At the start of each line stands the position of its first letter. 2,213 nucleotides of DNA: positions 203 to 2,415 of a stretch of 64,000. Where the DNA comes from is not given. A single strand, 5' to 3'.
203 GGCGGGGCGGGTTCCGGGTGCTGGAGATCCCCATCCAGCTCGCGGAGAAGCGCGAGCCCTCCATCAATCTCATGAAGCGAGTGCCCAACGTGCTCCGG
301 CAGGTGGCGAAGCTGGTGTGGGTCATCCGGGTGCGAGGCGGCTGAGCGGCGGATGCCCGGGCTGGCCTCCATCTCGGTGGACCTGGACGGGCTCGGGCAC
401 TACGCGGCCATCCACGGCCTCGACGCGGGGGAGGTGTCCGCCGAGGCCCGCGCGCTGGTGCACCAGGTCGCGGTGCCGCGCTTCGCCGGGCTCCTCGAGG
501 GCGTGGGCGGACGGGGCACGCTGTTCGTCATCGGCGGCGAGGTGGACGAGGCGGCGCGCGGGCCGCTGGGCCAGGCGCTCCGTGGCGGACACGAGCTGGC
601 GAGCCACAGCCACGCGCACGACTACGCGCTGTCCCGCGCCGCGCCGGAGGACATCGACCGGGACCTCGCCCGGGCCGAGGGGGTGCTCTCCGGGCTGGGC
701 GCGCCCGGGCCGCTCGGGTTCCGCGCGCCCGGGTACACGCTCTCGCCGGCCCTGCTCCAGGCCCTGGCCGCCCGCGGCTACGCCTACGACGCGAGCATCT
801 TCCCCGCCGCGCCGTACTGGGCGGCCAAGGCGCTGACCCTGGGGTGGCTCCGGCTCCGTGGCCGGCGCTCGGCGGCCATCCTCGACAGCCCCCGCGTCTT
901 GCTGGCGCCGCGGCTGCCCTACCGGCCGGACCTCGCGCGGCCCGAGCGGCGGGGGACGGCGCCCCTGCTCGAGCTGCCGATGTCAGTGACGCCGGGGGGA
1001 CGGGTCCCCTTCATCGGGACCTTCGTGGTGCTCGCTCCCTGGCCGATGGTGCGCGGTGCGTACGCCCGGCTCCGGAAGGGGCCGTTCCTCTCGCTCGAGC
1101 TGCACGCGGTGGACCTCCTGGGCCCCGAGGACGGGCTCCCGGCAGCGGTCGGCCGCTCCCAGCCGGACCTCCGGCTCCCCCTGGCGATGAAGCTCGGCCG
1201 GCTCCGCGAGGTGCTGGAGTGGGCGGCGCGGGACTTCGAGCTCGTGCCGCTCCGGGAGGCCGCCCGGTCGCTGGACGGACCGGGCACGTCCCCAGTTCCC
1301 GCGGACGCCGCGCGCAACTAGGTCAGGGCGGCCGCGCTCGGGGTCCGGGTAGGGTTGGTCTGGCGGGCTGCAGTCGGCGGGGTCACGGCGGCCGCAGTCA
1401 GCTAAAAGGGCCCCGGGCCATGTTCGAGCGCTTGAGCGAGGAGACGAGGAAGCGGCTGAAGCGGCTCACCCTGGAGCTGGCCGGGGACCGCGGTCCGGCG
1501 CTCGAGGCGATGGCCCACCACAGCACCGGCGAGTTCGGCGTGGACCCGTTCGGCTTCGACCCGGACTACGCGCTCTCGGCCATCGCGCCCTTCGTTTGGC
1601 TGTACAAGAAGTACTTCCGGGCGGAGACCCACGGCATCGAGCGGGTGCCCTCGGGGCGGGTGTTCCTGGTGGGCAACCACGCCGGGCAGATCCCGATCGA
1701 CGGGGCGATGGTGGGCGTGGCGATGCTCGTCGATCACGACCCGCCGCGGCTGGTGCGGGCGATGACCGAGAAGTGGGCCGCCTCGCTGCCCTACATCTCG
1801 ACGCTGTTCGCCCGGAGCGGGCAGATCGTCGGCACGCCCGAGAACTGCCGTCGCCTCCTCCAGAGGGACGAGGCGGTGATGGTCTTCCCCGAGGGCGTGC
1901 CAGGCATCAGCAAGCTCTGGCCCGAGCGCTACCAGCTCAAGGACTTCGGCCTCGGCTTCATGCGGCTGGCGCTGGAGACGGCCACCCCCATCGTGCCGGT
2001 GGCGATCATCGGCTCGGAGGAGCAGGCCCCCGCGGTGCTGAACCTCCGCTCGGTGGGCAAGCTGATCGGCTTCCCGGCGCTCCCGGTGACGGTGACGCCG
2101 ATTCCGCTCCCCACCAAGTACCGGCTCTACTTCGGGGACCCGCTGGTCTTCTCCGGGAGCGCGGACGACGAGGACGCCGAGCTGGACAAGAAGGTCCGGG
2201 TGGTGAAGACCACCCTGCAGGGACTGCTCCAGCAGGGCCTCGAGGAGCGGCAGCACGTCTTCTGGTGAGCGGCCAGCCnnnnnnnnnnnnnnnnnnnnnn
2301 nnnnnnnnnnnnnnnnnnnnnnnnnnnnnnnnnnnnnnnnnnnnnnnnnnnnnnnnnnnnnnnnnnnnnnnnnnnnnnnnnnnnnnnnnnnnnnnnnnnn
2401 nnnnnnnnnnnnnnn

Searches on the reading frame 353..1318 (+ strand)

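Call 16: search_protein_families(library=pfam, proteins=[window:353-1318:+])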
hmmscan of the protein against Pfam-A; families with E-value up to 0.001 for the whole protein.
window:353-1318:+ (322 aa): 1 family
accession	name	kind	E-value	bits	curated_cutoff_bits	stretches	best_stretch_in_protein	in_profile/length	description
PF01522.26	Polysacc_deac_1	-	9.5e-10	38.9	23.1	1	41-144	21-122/124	Polysaccharide deacetylase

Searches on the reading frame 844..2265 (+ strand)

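Call 16: search_protein_families(library=pfam, proteins=[window:844-2265:+])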
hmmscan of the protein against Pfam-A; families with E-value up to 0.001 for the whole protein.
window:844-2265:+ (474 aa): 1 family
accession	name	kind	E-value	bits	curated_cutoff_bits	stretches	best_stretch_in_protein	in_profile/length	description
PF01553.26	Acyltransferase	-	7.8e-14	52.1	23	1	260-388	2-131/132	Acyltransferase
